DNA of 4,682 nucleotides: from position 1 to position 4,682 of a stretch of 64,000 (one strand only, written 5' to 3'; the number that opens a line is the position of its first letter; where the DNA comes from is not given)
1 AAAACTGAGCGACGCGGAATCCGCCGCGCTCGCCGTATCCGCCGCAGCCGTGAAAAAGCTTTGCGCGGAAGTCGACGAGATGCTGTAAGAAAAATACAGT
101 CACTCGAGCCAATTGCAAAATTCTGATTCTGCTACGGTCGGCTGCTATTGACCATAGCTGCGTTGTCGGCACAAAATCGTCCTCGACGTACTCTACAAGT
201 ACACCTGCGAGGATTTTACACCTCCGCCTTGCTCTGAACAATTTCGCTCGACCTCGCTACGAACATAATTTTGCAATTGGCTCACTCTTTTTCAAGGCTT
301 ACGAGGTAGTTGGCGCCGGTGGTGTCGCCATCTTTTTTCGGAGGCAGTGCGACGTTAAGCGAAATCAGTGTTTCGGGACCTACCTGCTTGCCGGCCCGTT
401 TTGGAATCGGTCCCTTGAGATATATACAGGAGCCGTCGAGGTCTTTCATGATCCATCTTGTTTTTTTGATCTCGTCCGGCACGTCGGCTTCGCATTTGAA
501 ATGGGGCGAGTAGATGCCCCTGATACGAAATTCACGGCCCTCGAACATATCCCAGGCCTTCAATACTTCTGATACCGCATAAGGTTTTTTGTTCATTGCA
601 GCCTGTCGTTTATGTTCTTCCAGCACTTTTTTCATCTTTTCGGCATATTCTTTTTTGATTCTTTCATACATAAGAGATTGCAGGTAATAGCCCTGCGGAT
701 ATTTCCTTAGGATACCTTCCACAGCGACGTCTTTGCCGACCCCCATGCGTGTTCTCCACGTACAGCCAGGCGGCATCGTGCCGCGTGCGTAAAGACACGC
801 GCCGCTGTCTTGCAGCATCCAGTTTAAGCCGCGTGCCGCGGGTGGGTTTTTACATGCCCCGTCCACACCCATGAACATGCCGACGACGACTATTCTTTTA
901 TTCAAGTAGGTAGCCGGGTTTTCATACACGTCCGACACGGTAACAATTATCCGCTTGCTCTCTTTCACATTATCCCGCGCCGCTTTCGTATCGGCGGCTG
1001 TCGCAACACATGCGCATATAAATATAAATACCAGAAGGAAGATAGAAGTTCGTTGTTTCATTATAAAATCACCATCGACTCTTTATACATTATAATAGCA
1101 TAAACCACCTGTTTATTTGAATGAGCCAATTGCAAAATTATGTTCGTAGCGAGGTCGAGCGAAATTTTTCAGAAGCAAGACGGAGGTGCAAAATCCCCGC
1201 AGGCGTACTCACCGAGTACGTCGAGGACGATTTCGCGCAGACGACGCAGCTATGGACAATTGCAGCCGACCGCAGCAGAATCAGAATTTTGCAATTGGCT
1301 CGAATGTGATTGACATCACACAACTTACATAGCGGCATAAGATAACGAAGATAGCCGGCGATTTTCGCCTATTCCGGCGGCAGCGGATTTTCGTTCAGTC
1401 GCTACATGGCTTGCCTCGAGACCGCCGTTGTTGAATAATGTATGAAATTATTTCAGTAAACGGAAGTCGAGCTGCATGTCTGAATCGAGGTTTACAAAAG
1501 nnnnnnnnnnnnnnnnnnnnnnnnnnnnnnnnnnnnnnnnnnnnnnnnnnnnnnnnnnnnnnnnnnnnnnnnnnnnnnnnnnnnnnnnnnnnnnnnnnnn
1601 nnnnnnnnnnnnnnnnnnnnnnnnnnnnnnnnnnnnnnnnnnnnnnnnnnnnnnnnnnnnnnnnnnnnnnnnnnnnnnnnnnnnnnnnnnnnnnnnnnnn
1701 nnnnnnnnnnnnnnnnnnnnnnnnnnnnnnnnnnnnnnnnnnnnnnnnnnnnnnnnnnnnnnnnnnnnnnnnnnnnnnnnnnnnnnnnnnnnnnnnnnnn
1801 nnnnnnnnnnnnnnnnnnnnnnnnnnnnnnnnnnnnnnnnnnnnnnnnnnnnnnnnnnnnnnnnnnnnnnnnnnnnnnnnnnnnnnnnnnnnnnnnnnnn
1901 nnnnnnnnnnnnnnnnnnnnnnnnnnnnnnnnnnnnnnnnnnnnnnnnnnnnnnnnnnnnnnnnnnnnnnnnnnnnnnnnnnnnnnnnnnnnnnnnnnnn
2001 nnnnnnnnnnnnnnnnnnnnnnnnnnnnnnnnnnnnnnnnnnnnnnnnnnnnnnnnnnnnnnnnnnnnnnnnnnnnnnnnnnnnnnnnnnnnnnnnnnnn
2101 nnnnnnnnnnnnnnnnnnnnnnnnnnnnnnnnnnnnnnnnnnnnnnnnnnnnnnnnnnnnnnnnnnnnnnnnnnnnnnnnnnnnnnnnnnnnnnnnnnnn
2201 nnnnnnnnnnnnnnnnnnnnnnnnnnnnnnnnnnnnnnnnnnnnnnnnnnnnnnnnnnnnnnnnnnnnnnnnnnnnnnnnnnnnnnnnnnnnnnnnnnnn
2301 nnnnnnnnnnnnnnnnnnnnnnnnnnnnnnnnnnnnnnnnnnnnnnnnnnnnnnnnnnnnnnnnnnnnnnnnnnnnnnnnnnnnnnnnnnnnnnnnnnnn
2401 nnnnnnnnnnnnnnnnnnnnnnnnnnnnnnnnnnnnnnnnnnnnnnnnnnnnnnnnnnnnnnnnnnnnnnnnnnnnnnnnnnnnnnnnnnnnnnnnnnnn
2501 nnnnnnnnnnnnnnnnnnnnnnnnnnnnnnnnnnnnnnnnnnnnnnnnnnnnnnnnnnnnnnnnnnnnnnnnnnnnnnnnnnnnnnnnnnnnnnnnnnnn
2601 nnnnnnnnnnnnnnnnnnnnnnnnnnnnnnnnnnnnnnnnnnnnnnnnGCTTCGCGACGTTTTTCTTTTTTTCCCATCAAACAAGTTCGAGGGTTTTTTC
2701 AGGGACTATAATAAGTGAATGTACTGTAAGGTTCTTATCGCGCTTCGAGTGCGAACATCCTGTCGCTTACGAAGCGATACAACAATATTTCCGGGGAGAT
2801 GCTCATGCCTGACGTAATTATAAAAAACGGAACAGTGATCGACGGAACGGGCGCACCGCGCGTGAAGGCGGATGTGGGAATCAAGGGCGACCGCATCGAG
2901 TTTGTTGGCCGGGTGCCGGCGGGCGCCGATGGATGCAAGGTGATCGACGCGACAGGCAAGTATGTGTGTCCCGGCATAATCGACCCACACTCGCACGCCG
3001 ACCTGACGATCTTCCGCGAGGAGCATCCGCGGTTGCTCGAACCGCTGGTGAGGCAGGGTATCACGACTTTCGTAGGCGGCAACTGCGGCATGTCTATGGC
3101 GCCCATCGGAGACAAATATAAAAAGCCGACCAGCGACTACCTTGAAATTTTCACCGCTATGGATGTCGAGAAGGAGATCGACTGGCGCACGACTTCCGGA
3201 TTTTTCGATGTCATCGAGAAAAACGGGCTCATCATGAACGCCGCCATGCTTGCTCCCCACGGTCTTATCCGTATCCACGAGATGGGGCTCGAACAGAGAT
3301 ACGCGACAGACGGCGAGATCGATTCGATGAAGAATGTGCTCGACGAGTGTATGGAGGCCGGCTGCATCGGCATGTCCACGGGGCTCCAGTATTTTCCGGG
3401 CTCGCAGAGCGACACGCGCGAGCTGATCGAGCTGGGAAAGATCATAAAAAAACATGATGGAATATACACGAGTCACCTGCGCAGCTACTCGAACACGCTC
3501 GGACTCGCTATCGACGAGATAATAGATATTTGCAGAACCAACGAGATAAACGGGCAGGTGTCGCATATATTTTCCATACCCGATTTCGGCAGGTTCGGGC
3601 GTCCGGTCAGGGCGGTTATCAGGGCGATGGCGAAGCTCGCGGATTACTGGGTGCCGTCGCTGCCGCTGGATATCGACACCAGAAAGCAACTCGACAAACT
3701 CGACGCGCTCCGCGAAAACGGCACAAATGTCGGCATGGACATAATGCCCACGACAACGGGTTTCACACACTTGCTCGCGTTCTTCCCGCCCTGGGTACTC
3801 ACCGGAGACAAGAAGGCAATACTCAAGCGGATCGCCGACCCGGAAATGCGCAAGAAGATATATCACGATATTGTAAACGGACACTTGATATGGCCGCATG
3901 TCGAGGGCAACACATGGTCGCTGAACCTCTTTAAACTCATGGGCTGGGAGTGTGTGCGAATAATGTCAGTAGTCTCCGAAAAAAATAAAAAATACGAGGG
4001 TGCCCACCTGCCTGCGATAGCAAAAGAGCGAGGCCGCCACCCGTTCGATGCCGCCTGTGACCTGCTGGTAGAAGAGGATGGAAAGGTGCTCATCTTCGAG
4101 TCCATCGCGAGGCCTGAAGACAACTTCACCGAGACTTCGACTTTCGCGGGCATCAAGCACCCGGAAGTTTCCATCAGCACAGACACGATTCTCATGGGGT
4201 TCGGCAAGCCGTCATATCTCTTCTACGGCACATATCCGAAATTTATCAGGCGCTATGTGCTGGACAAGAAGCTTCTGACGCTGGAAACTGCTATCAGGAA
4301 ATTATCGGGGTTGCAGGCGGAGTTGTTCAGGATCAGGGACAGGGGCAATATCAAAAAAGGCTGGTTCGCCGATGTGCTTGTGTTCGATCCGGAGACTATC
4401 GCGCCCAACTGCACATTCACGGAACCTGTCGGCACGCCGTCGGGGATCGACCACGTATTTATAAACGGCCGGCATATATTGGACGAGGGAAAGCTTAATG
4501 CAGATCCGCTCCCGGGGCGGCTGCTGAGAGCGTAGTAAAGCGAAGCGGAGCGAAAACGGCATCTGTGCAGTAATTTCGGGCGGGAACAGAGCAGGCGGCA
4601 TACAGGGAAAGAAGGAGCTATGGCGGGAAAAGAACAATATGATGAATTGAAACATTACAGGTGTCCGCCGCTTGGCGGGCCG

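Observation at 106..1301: New MITE-like family (179 bp, 16 bp terminal inverted repeats, 4-5 bp target-site duplications) with two inverted copies bracketing a secreted-protein gene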

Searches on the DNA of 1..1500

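Call 76: search_rna_families(source=window, start=1, end=1500, threshold=evalue, max_evalue=1)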
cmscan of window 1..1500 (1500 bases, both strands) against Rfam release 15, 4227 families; matches with E-value up to 1: 0.
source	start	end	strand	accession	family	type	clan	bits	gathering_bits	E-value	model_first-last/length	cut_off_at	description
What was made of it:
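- On Described RNA family (Rfam 15): None at E<=1 in 1-1500 (call 76).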

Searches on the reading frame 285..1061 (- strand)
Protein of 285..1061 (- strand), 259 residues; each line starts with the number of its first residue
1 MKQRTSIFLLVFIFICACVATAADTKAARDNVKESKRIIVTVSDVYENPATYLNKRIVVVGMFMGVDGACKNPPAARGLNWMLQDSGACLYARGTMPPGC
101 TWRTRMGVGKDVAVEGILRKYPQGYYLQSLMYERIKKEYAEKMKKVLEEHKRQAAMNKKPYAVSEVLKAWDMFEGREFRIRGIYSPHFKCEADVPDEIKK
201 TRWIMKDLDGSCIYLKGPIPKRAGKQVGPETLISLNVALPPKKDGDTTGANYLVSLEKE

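Call 19: find_encoding_contigs(protein=window:285-1061:-, flank=10000, max_places=10)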
Protein window:285-1061:- (259 aa): no gene with exactly this product is on record in the collection.

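Call 20: search_protein_families(library=pfam, proteins=[window:285-1061:-], max_evalue=0.01)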
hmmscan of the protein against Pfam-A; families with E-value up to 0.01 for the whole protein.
window:285-1061:- (259 aa): 0 families
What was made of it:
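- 282..1061 (-): Enclosed gene for a 259-aa protein with a hydrophobic, signal-peptide-like N-terminus. It is context only, not part of the element. No Pfam family (call 20).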

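Call 26: find_homologous_proteins(query=window:285-1061:-)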
Query window:285-1061:- (259 aa): 1 proteins with E <= 0.001 among 302 candidates.
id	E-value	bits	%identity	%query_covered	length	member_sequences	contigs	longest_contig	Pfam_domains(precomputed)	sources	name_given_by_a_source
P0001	7.7e-174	594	100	100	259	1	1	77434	-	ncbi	-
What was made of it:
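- On Composite transposon: The gene's only close match is itself (call 26).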

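Call 27: find_encoding_contigs(protein=P0001, flank=10000)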
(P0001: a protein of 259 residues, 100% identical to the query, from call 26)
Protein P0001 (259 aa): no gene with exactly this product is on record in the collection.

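Call 28: list_cluster_members(proteins=[P0001])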
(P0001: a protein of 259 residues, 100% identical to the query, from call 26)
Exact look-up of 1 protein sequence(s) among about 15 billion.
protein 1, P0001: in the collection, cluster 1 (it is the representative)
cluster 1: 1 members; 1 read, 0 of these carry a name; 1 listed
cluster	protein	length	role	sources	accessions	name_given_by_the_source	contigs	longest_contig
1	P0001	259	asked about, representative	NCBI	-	-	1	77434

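Call 81: search_protein_representatives(protein=window:285-1061:-)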
Query: 259 residues. Proteins with E-value up to 0.001 (for the whole library): 102; up to 1e-10: 16; up to 1e-30: 4. The best 102 are listed.
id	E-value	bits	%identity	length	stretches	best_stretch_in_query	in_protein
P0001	2.4e-174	594.0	100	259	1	1-259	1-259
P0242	9.6e-56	205.4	41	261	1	4-255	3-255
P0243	9.4e-50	185.8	42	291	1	7-242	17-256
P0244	1.8e-31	125.9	37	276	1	10-242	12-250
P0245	1.3e-27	113.3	32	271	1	6-248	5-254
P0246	1.5e-26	109.7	38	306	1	14-256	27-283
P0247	6.9e-18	81.4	25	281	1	10-236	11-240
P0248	1.3e-16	77.2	29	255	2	39-116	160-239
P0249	1.9e-16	76.6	40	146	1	27-156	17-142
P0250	1.2e-14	70.8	27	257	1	1-224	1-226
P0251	1.2e-14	70.7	25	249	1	24-223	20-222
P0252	1.4e-14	70.5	30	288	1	15-232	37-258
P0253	1.4e-12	64.0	23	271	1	5-221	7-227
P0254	1.2e-11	60.9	31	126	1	13-128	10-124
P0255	1.4e-11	60.7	32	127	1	14-127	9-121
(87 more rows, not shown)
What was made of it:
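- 282..1061 (-): 102 remote homologues, the best at 41-42% identity (call 81).
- Tried and rejected: Retracted 'orphan' label (calls 26, 81).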

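Call 82: find_encoding_contigs(protein=P0242, flank=3000, max_places=5)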
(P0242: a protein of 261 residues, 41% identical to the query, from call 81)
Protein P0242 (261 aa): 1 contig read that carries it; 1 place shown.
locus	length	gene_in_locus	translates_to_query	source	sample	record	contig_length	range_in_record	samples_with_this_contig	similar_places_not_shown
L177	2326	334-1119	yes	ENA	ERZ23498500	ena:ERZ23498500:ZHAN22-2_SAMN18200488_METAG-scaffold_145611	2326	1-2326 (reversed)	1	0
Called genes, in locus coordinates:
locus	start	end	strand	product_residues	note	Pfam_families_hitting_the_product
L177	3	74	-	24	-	?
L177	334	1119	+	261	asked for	-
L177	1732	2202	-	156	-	PF03625:DUF302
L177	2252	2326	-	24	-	?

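Call 83: find_encoding_contigs(protein=P0243, flank=3000, max_places=5)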
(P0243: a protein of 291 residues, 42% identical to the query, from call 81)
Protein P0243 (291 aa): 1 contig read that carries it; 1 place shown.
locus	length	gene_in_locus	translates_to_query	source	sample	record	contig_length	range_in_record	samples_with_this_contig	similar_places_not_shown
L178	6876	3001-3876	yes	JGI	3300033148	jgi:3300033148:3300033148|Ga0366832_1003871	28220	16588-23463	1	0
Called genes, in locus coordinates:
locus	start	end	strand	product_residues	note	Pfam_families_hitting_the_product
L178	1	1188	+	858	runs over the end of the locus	PF11897:DUF3417, PF00343:Phosphorylase, PF28476:GlgP_C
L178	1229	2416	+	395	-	PF00108:Thiolase_N, PF22691:Thiolase_C_1 (faint), PF00109:ketoacyl-synt (weak), PF02803:Thiolase_C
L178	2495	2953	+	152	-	PF18546:MetOD1 (weak)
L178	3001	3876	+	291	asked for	-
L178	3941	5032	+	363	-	PF01208:URO-D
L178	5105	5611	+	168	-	PF00881:Nitroreductase, PF14512:TM1586_NiRdase (weak), PF00881:Nitroreductase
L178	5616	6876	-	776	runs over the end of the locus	PF00515:TPR_1 (faint), PF07719:TPR_2 (faint), PF13181:TPR_8 (faint)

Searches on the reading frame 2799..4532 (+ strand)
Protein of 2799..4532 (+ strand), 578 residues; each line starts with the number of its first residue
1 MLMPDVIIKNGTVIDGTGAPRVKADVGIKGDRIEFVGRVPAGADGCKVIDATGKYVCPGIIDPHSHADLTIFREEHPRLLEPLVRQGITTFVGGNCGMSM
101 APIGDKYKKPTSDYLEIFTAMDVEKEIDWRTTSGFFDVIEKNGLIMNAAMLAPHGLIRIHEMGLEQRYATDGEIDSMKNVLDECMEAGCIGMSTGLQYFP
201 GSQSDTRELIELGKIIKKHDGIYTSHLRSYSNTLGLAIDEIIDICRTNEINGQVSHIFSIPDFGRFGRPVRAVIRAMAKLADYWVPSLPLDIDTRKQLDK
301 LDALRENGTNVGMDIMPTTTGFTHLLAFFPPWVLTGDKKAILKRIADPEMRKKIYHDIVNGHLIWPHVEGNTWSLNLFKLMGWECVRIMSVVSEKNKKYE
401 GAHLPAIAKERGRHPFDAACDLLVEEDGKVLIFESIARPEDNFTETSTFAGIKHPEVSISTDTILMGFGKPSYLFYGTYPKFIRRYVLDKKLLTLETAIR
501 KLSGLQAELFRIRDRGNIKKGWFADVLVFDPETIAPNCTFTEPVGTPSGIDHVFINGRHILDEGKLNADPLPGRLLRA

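Call 32: search_protein_families(library=pfam, proteins=[window:2799-4532:+], max_evalue=0.0001)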
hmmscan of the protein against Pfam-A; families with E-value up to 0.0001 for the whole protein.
window:2799-4532:+ (578 aa): 2 families
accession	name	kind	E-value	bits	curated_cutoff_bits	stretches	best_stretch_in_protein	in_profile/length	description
PF07969.17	Amidohydro_3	-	1.3e-13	51.7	29.7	2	47-98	1-54/472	Amidohydrolase family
PF01979.26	Amidohydro_1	-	2.2e-07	30.9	25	0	55-226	1-154/345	Amidohydrolase family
